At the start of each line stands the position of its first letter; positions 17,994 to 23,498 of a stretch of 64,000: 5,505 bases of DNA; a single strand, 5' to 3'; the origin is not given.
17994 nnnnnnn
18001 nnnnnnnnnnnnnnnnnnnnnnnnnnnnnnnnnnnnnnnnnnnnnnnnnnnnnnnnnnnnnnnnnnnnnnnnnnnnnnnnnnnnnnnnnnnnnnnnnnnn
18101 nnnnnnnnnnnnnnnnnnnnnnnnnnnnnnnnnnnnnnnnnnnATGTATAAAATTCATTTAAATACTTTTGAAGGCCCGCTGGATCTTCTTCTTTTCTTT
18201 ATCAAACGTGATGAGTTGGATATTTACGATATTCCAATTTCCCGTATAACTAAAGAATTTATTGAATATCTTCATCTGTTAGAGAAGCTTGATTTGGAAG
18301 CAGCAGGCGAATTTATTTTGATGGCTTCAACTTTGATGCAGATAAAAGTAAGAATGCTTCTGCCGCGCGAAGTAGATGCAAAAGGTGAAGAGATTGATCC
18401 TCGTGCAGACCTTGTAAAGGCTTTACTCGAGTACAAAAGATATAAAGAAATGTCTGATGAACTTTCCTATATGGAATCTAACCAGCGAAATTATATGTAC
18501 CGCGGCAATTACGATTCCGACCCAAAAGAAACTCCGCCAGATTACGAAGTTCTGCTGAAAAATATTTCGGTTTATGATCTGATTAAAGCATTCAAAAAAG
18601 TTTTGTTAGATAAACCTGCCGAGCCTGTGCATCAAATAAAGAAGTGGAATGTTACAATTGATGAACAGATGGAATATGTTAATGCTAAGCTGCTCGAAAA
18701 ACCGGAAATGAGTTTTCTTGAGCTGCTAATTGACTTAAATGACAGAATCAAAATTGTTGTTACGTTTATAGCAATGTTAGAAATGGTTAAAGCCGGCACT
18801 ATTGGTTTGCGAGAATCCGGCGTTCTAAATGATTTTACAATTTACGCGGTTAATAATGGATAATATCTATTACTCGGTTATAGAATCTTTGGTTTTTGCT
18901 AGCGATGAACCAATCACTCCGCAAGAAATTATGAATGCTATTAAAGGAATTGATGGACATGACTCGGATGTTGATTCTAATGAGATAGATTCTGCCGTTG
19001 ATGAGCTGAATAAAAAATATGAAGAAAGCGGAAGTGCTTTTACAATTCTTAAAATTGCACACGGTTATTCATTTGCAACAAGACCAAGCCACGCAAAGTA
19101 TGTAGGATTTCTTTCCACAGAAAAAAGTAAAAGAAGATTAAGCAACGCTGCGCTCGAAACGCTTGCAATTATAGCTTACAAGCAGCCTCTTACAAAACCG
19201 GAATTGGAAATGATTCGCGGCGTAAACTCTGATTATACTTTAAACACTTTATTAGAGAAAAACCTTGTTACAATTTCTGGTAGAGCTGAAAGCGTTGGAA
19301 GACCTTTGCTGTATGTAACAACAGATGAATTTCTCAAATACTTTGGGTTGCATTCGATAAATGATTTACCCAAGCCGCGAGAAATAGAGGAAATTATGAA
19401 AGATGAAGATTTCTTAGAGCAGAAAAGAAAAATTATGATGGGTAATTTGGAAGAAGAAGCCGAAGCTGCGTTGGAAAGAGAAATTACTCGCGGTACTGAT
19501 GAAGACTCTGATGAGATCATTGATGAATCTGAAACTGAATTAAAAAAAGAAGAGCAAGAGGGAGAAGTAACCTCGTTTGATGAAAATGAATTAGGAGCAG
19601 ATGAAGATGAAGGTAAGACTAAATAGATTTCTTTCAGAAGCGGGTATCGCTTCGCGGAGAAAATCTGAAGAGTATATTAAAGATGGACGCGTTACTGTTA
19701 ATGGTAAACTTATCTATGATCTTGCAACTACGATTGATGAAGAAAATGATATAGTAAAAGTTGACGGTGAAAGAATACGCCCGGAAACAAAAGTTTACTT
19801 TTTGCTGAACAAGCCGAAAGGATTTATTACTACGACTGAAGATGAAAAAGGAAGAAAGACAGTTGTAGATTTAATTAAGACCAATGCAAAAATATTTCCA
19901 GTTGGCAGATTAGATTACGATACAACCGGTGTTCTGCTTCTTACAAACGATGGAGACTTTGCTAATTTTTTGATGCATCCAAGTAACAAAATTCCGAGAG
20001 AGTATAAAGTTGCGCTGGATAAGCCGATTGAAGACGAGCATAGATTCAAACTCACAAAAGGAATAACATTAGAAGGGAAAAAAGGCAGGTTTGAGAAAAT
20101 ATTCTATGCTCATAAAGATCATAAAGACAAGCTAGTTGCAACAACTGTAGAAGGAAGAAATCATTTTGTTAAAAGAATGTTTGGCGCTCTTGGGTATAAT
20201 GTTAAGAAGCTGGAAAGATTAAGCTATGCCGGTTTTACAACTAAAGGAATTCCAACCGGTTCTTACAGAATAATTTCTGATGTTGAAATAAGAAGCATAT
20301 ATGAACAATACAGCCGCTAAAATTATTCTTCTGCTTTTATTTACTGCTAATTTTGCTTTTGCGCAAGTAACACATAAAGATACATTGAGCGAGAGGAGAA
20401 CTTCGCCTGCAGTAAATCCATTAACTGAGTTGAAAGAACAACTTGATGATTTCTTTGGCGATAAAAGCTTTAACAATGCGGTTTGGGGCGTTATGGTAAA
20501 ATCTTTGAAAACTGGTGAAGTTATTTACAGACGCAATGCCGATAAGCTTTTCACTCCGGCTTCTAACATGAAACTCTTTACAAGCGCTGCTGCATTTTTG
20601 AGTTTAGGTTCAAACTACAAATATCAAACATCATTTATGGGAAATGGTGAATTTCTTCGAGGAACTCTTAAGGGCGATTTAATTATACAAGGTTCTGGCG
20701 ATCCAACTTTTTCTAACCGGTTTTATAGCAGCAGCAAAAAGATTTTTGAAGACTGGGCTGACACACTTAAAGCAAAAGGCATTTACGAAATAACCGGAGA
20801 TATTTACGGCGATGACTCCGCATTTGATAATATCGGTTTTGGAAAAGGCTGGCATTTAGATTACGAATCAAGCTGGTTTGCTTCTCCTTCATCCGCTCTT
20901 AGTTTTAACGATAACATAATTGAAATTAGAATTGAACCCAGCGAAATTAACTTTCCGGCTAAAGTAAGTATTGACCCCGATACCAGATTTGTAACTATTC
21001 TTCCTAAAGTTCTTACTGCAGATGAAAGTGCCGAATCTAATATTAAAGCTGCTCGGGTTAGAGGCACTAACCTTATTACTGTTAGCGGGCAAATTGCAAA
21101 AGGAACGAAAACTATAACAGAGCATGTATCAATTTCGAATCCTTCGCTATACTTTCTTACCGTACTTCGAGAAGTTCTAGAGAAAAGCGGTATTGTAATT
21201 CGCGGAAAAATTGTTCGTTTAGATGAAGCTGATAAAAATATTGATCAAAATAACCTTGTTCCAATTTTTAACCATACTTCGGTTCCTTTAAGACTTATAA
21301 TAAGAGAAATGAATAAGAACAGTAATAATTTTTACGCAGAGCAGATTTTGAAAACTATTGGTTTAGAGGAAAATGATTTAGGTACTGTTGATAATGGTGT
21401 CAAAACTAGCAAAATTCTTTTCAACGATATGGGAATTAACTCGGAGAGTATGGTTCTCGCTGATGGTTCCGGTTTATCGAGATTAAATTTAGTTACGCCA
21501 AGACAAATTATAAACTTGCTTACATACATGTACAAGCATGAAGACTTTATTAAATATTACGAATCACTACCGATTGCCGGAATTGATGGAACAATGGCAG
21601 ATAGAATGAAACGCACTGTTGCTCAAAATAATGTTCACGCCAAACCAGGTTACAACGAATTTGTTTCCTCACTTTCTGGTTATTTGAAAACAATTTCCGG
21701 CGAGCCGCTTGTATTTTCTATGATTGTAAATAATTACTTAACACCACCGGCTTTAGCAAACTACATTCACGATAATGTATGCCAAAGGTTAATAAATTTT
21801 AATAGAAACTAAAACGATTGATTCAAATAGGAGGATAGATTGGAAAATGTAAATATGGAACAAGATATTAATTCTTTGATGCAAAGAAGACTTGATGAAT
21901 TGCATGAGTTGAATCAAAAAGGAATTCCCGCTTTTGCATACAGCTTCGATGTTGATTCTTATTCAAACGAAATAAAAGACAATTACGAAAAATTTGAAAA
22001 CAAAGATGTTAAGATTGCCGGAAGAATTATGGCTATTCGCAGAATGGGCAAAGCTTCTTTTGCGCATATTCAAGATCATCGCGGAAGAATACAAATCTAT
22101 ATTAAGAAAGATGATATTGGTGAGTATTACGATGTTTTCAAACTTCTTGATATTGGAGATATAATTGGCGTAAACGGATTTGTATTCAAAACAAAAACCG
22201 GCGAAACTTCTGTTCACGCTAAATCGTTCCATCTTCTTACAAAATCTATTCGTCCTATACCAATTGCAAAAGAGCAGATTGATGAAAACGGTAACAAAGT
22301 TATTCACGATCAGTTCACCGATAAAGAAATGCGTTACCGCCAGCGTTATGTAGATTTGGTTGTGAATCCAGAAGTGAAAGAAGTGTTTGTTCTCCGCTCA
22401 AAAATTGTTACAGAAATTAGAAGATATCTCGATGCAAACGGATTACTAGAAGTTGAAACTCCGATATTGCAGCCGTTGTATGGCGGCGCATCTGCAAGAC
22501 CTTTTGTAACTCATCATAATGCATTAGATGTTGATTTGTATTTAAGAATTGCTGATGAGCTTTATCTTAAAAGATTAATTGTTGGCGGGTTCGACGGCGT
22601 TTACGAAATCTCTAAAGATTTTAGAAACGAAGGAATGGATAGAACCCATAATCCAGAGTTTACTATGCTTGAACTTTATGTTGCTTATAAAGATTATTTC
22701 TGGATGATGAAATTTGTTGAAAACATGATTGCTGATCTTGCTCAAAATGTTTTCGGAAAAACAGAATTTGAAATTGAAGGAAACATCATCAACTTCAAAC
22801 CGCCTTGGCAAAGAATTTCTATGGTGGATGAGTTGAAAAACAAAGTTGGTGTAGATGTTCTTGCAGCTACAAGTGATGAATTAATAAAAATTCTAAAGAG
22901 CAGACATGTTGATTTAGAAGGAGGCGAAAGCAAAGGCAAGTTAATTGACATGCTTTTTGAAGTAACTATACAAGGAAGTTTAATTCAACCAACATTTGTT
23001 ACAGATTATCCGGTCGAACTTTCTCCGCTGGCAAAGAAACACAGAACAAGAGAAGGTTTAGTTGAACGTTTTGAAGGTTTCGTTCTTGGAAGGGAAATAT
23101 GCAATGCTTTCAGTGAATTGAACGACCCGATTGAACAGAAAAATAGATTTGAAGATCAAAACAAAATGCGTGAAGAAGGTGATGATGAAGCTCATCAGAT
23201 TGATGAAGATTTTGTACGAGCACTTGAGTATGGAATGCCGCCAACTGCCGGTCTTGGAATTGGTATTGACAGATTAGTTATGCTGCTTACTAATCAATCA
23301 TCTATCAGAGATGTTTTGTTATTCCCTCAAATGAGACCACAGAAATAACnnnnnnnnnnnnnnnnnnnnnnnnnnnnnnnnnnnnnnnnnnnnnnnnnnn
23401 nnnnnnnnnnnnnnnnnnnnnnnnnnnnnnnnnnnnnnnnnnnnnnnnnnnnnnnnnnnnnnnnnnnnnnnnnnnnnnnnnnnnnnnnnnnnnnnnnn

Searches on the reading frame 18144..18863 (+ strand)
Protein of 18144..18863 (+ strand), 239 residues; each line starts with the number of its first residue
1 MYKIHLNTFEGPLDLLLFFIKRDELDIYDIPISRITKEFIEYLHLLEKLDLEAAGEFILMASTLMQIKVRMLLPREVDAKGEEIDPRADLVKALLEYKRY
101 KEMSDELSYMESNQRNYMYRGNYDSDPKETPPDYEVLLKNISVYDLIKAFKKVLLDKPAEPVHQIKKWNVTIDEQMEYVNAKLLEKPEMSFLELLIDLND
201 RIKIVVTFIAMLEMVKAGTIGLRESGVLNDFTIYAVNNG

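Call 9: search_protein_families(library=pfam, proteins=[window:18144-18863:+])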
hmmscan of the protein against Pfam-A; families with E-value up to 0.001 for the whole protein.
window:18144-18863:+ (239 aa): 1 family
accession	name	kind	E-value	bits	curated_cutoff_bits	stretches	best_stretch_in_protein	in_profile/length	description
PF02616.19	SMC_ScpA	-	1.8e-32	113.6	24.6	1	20-232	2-228/232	Segregation and condensation protein ScpA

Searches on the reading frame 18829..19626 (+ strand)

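Call 9: search_protein_families(library=pfam, proteins=[window:18829-19626:+])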
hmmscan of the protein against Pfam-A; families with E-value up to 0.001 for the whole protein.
window:18829-19626:+ (265 aa): 1 family
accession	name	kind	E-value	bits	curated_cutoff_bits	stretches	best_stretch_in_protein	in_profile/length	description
PF04079.22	SMC_ScpB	-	6.2e-53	179.1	27.4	1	17-182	2-159/160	Segregation and condensation complex subunit ScpB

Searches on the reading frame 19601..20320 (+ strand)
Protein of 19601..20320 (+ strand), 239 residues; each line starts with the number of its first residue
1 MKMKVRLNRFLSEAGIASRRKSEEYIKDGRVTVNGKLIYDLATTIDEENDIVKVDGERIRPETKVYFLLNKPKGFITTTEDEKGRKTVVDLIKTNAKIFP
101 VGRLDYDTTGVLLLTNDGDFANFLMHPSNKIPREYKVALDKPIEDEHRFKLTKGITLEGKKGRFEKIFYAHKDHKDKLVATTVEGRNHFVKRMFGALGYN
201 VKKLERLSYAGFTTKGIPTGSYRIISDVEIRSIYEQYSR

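Call 58: search_protein_families(library=pfam, max_evalue=0.000001, proteins=[window:19601-20320:+])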
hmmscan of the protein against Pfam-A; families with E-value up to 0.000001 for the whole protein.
window:19601-20320:+ (239 aa): 2 families
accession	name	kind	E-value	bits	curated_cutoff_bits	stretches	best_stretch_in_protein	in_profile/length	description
PF00849.27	PseudoU_synth_2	-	1.8e-21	77.4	26.8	1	66-194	2-150/152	RNA pseudouridylate synthase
PF01479.30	S4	-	2.5e-12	46.7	22.8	1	5-51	1-47/48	S4 domain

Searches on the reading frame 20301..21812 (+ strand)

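Call 58: search_protein_families(library=pfam, max_evalue=0.000001, proteins=[window:20301-21812:+])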
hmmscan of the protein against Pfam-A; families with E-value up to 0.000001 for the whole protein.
window:20301-21812:+ (503 aa): 1 family
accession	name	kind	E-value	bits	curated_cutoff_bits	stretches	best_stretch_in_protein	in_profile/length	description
PF02113.21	Peptidase_S13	-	1.2e-100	337.9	22.8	1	44-485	1-430/444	D-Ala-D-Ala carboxypeptidase 3 (S13) family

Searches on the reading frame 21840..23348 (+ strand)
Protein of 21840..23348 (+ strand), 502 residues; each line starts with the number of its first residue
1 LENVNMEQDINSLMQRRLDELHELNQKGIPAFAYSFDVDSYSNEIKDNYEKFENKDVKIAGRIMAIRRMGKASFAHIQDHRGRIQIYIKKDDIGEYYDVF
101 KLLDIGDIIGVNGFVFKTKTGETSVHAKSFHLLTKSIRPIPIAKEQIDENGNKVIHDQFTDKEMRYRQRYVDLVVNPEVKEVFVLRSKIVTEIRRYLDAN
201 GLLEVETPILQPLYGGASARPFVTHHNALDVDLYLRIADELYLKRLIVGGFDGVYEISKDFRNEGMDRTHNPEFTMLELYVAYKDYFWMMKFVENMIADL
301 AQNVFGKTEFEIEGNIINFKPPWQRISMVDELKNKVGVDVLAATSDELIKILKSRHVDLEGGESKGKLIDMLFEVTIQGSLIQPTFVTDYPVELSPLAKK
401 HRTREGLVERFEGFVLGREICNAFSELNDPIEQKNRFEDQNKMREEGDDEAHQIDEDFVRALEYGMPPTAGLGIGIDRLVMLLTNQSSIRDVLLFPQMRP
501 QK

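Call 58: search_protein_families(library=pfam, max_evalue=0.000001, proteins=[window:21840-23348:+])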
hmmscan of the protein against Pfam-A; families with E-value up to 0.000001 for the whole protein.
window:21840-23348:+ (502 aa): 3 families
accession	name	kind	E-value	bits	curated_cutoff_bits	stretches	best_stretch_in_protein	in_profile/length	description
PF00152.25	tRNA-synt_2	-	2.6e-92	309.6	25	1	161-498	1-307/308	tRNA synthetases class II (D, K and N)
PF01336.31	tRNA_anti-codon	-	5.4e-18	65.1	27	1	57-133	1-75/75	OB-fold nucleic acid binding domain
PF01409.25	tRNA-synt_2d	-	4.5e-07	30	19.8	0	257-322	108-172/246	tRNA synthetases class II core domain (F)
